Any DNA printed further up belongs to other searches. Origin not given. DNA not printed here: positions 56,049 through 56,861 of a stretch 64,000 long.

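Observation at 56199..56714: Orphan Pycsar-effector-family membrane protein embedded in the sphingolipid locus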

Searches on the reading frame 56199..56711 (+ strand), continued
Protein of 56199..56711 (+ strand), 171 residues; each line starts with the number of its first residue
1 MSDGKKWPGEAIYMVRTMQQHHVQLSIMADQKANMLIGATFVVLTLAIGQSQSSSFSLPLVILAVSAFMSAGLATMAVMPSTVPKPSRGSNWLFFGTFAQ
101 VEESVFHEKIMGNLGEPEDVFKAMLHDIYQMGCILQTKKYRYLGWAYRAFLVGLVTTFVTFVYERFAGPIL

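Call 51: find_encoding_contigs(protein=P0015, flank=6000, max_places=3)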
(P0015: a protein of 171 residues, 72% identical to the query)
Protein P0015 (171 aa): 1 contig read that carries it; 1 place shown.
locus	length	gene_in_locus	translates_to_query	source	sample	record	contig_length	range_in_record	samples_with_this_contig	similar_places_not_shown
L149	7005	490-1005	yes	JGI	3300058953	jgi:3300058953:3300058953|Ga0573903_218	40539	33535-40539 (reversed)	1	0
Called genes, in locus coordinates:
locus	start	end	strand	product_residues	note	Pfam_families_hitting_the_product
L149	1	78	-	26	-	?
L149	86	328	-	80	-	PF00550:PP-binding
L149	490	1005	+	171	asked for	PF18967:PycTM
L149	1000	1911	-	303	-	PF01073:3Beta_HSD, PF01370:Epimerase, PF02719:Polysacc_synt_2 (weak), PF04321:RmlD_sub_bind, PF05368:NmrA, PF07993:NAD_binding_4 (faint), PF13460:NAD_binding_10, PF16363:GDP_Man_Dehyd (faint)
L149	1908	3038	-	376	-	PF00696:AA_kinase, PF01472:PUA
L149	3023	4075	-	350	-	PF01018:GTP1_OBG, PF01926:MMR_HSR1, PF02421:FeoB_N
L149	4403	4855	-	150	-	PF09538:FYDLN_acid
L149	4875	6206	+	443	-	PF00275:EPSP_synthase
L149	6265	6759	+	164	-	-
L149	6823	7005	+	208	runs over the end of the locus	PF02224:Cytidylate_kin, PF13189:Cytidylate_kin2 (weak)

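Call 52: find_encoding_contigs(protein=P0006, flank=6000, max_places=3)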
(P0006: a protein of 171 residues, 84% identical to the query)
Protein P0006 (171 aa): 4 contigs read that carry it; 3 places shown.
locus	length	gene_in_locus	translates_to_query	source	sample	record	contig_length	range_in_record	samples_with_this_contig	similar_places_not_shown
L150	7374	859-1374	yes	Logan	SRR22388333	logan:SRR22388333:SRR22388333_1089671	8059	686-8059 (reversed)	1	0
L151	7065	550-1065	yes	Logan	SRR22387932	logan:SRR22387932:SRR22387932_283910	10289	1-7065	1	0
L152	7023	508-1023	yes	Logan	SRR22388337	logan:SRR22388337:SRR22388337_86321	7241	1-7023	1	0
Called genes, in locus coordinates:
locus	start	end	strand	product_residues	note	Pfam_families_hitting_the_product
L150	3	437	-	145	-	?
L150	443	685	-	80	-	PF14573:PP-binding_2 (weak), PF00550:PP-binding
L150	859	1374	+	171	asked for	PF18967:PycTM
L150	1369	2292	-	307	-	PF01073:3Beta_HSD, PF01370:Epimerase, PF02719:Polysacc_synt_2, PF04321:RmlD_sub_bind, PF05368:NmrA, PF07993:NAD_binding_4 (faint), PF16363:GDP_Man_Dehyd, PF13460:NAD_binding_10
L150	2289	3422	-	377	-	PF00696:AA_kinase, PF01472:PUA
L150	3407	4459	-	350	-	PF01018:GTP1_OBG, PF01926:MMR_HSR1, PF02421:FeoB_N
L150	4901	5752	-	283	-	PF00106:adh_short, PF01370:Epimerase (weak), PF08659:KR, PF13561:adh_short_C2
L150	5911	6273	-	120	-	PF00072:Response_reg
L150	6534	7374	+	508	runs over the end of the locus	?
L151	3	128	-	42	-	?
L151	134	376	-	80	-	PF14573:PP-binding_2 (weak), PF00550:PP-binding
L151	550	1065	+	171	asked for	PF18967:PycTM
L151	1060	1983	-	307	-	PF01073:3Beta_HSD, PF01370:Epimerase, PF02719:Polysacc_synt_2, PF04321:RmlD_sub_bind, PF05368:NmrA, PF07993:NAD_binding_4 (faint), PF16363:GDP_Man_Dehyd, PF13460:NAD_binding_10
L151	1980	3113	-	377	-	PF00696:AA_kinase, PF01472:PUA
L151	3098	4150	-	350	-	PF01018:GTP1_OBG, PF01926:MMR_HSR1, PF02421:FeoB_N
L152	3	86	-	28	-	?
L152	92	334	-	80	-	PF14573:PP-binding_2 (weak), PF00550:PP-binding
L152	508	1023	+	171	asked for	PF18967:PycTM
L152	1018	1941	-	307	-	PF01073:3Beta_HSD, PF01370:Epimerase, PF02719:Polysacc_synt_2, PF04321:RmlD_sub_bind, PF05368:NmrA, PF07993:NAD_binding_4 (faint), PF16363:GDP_Man_Dehyd, PF13460:NAD_binding_10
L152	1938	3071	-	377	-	PF00696:AA_kinase, PF01472:PUA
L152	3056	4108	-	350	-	PF01018:GTP1_OBG, PF01926:MMR_HSR1, PF02421:FeoB_N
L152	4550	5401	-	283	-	PF00106:adh_short, PF01370:Epimerase (weak), PF08659:KR, PF13561:adh_short_C2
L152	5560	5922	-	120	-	PF00072:Response_reg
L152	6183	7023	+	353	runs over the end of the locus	?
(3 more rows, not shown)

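Call 66: search_protein_families(library=padloc, alignment_id=A5, max_evalue=0.001)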
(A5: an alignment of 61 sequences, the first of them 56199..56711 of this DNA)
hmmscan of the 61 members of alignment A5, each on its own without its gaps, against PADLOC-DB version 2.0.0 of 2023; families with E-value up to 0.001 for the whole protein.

A. member 1, window:56199-56711:+ (171 aa): 5 families
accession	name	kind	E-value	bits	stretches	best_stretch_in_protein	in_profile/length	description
PDLC02364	PycTM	-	3.3e-14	51.6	1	28-161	22-150/160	-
PDLC02363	PycTM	-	5.2e-11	40.6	1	29-163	23-152/154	-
PDLC00700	Effector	-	7.8e-11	40.2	1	52-162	56-165/173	2TM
PDLC00668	Effector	-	7.1e-05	20.8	1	46-163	56-176/184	2TM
PDLC02365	PycTM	-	0.0003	19.2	0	28-158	18-156/165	-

B. families by the number of members that match (of 61 scanned): 12 families
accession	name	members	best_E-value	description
PDLC02364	PycTM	1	3.3e-14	-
PDLC02363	PycTM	1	5.2e-11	-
PDLC00700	Effector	1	7.8e-11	2TM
PDLC02916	CSD_V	1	3.8e-10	-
PDLC00315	PtuB1|PtuB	1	2.8e-07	Unknown function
PDLC00668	Effector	1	7.1e-05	2TM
PDLC02365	PycTM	1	0.0003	-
PDLC00340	PtuB1|PtuB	1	0.00073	Unknown function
PDLC00337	PtuB1|PtuB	1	0.00075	Unknown function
PDLC02214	QatC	1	0.00084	-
PDLC04266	PDC-M01B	1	0.00085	-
PDLC04259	PDC-M01B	1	0.00096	-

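Call 75: find_related_loci(query=L003:4677-7013:+, collection=genome_contigs, flank=4000)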
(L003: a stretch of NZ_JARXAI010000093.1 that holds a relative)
Query L003:4677-7013:+ (779 aa) in genome_contigs; peptide patterns used: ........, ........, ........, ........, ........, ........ (x = any residue, [..] = any of these).
24 stretches matched a pattern; 11 encode a relative of the query (tblastn E <= 1e-3); 11 distinct loci.
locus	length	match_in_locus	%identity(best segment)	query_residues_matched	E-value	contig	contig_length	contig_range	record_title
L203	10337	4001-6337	100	1-779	0e+0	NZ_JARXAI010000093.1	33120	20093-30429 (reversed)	MAG: Sphingorhabdus sp. isolate D14.bin.29 k141_302723, whole genome shotgun sequence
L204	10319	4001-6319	77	8-779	0e+0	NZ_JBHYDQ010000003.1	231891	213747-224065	MAG: Sandarakinorhabdus sp. isolate CCAP1437_1_bin-004 CCAP1437_1_bin-004_c3, whole genome shotgun sequence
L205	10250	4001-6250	71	30-779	0e+0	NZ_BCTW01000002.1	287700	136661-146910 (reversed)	Novosphingobium lentum NBRC 107847, whole genome shotgun sequence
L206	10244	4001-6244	70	32-779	0e+0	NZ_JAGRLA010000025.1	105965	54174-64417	MAG: Bauldia sp. isolate HKST-UBA53 k127_210253, whole genome shotgun sequence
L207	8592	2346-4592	70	31-779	0e+0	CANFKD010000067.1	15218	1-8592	MAG: Caulobacteraceae bacterium isolate Jr-11may16-145 genome assembly, contig: Jr-11may16-C6848, whole genome shotgun s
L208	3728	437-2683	70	31-779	0e+0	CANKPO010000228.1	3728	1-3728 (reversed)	MAG: Caulobacteraceae bacterium isolate TE-Jun18-1 genome assembly, contig: TE-Jun18-C61961, whole genome shotgun sequen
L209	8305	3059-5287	69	37-779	0e+0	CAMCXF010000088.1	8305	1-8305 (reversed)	MAG: Phenylobacterium deserti isolate MH-21oct19-105 genome assembly, contig: MH-21oct19-C13949, whole genome shotgun se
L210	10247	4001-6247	71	31-779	0e+0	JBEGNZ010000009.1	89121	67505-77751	MAG: Pseudomonadota bacterium isolate NASQAN2016_178_A_bin.5 scaffold_000011, whole genome shotgun sequence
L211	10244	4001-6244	70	30-779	0e+0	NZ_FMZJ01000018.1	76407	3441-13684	Sphingomonas sp. YR710, whole genome shotgun sequence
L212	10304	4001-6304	75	9-779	0e+0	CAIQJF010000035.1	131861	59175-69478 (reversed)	MAG: uncultured Caulobacteraceae bacterium isolate Umea_bin-04329 genome assembly, contig: bin-04329:035/100, whole geno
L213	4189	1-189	89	717-779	4e-34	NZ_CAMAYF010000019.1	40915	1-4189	MAG: Sphingorhabdus sp. EL138 isolate ME-21oct19-155 ME-21oct19-C1192, whole genome shotgun sequence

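Call 83: fold_search(model_id=the predicted structure, library=viral)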
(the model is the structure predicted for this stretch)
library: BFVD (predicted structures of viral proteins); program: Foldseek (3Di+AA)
matches with E <= 10: 296; with E <= 0.001: 0
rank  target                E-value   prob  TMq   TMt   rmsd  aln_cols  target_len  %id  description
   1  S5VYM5                1.7e-02  1.00  0.48  0.55   6.8       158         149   10  (no name in the UniProt tables at hand)
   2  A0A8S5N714            1.8e-01  0.98  0.48  0.56   6.6       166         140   13  Uncharacterized protein [Myoviridae sp. ctlHW5]
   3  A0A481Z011            2.1e-01  0.47  0.31  0.28  15.7       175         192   14  Uncharacterized protein [Mimivirus LCMiAC01]
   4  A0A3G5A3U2            2.6e-01  0.82  0.38  0.37  17.6       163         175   12  Uncharacterized protein [Harvfovirus sp.]
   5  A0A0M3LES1            2.6e-01  0.63  0.38  0.08  24.2       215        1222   12  Transcriptional regulator ICP4 [Testudinid alphaherpesvirus 3]
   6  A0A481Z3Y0            2.8e-01  0.28  0.25  0.20  25.6       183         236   15  Transmembrane protein [Pithovirus LCPAC101]
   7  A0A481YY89            3.1e-01  0.28  0.25  0.22  17.8       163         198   12  Uncharacterized protein [Marseillevirus LCMAC202]
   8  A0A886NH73            3.3e-01  0.82  0.33  0.35   9.1       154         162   12  (no name in the UniProt tables at hand)
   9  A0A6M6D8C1            3.9e-01  0.23  0.24  0.09  25.4       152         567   12  (no name in the UniProt tables at hand)
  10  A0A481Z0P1            4.5e-01  0.57  0.39  0.35  14.5       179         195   11  Transmembrane protein [Mimivirus LCMiAC02]
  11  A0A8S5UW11            5.3e-01  0.75  0.42  0.10   6.6       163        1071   13  Uncharacterized protein [Siphoviridae sp. ctgaU3]
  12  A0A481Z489            6.8e-01  0.16  0.24  0.20  19.5       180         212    9  Uncharacterized protein [Pithovirus LCPAC102]
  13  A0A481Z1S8            7.1e-01  0.28  0.30  0.28  20.1       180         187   10  Transmembrane protein [Pithovirus LCPAC001]
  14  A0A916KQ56            7.5e-01  0.54  0.35  0.42  16.9       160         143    4  Uncharacterized protein [Mythimna separata entomopoxvirus 'L']
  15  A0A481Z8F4            7.9e-01  0.30  0.31  0.31  18.9       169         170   15  Uncharacterized protein [Pithovirus LCPAC304]
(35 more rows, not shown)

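Call 89: find_encoding_contigs(protein=P0020, flank=5000, max_places=3)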
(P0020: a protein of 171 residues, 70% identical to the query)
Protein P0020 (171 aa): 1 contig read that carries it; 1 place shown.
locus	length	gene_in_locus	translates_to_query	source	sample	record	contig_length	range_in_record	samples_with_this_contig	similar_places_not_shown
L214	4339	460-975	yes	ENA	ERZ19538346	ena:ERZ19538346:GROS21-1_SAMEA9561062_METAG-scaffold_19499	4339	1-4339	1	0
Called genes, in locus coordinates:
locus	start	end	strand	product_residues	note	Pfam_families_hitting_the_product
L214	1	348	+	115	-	?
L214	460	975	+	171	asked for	PF18967:PycTM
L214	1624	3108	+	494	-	PF02776:TPP_enzyme_N, PF00205:TPP_enzyme_M, PF02775:TPP_enzyme_C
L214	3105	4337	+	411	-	?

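Call 90: find_encoding_contigs(protein=P0018, flank=5000, max_places=3)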
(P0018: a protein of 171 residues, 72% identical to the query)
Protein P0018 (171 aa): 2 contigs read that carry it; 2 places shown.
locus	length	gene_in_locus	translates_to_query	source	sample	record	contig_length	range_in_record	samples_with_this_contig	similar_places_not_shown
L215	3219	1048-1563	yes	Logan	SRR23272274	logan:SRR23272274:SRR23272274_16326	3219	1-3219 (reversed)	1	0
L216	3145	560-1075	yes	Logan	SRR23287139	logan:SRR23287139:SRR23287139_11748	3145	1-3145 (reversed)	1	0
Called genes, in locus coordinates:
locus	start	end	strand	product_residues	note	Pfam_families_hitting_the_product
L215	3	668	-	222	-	?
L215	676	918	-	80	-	PF00550:PP-binding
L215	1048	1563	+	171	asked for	PF18967:PycTM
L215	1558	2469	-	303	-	PF01073:3Beta_HSD, PF01370:Epimerase, PF04321:RmlD_sub_bind, PF05368:NmrA, PF13460:NAD_binding_10, PF16363:GDP_Man_Dehyd (faint), PF02719:Polysacc_synt_2 (weak), PF07993:NAD_binding_4 (weak)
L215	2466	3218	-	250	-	?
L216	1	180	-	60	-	?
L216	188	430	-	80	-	PF00550:PP-binding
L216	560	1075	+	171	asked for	PF18967:PycTM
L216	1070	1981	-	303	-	PF01073:3Beta_HSD, PF01370:Epimerase, PF04321:RmlD_sub_bind, PF05368:NmrA, PF13460:NAD_binding_10, PF16363:GDP_Man_Dehyd (faint), PF02719:Polysacc_synt_2 (weak), PF07993:NAD_binding_4 (weak)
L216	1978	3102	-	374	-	PF00696:AA_kinase, PF01472:PUA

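Call 91: find_encoding_contigs(protein=P0024, flank=5000, max_places=3)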
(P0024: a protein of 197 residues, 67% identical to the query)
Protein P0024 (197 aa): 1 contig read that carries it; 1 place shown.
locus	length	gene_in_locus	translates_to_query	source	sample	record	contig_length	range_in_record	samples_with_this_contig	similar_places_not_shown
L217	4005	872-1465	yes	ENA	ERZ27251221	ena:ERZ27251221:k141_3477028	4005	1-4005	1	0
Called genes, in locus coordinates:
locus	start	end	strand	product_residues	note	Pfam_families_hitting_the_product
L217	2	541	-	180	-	?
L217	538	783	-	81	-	PF00550:PP-binding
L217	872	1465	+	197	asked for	PF18967:PycTM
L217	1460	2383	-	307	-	PF01073:3Beta_HSD, PF01370:Epimerase, PF02719:Polysacc_synt_2 (weak), PF04321:RmlD_sub_bind (weak), PF05368:NmrA, PF07993:NAD_binding_4 (faint), PF16363:GDP_Man_Dehyd (weak), PF13460:NAD_binding_10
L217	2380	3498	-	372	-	PF00696:AA_kinase, PF01472:PUA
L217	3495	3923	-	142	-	PF17314:DUF5360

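Call 95: search_protein_families(library=padloc, proteins=[L144:5784-6989:+, L003:4677-7013:+, L055:7974-8483:+], max_evalue=0.001)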
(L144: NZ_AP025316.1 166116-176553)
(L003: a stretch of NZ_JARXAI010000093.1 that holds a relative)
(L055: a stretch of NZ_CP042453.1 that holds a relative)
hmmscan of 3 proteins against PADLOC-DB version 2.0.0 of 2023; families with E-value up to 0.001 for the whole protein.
L144:5784-6989:+ (402 aa): 2 families
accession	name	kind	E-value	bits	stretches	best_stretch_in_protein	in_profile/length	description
PDLC02367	PycC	-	4.6e-07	27.5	1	213-363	45-193/226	-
PDLC00734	PycC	-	8.4e-05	19.8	1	206-362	184-344/374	Pycsar cyclase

L003:4677-7013:+ (779 aa): 9 families
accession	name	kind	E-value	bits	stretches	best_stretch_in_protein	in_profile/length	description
PDLC00734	PycC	-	2.1e-24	84.4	1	516-675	185-345/374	Pycsar cyclase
PDLC02367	PycC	-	7e-17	59.6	1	515-676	38-194/226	-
PDLC00766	PycC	-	9.6e-10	36.3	1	516-674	39-195/232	Pycsar cyclase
PDLC00765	PycC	-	7.5e-09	33.1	1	520-664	257-404/477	Pycsar cyclase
PDLC02368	PycC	-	9.2e-09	33.2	1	486-675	11-201/234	-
PDLC02370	PycC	-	1.3e-07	29.3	1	522-687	83-249/340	-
PDLC02369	PycC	-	0.00033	18.3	1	522-682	48-199/248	-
PDLC00764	PycC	-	0.00037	17.5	1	522-590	96-165/449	Pycsar cyclase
PDLC02366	PycC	-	0.00044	17.3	1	520-664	277-425/486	-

L055:7974-8483:+ (170 aa): 6 families
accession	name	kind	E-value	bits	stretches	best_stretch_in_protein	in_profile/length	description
PDLC02364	PycTM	-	1.3e-14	52.9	1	10-166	8-153/160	-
PDLC02363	PycTM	-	7.2e-13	46.7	1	22-166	20-153/154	-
PDLC00668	Effector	-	2.7e-09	35.2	1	12-163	15-174/184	2TM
PDLC02365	PycTM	-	3.3e-08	32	1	19-165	13-161/165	-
PDLC00691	Effector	-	3.3e-07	28.3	1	23-166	19-168/176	2TM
PDLC00700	Effector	-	1.9e-06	26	1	57-167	65-168/173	2TM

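Call 100: search_dna_similar(query=window:56199-56711:+, collection=phages, mode=protein, max_evalue=0.01, max_rows=10)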
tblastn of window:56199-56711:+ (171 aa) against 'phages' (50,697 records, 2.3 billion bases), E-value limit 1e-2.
No match.
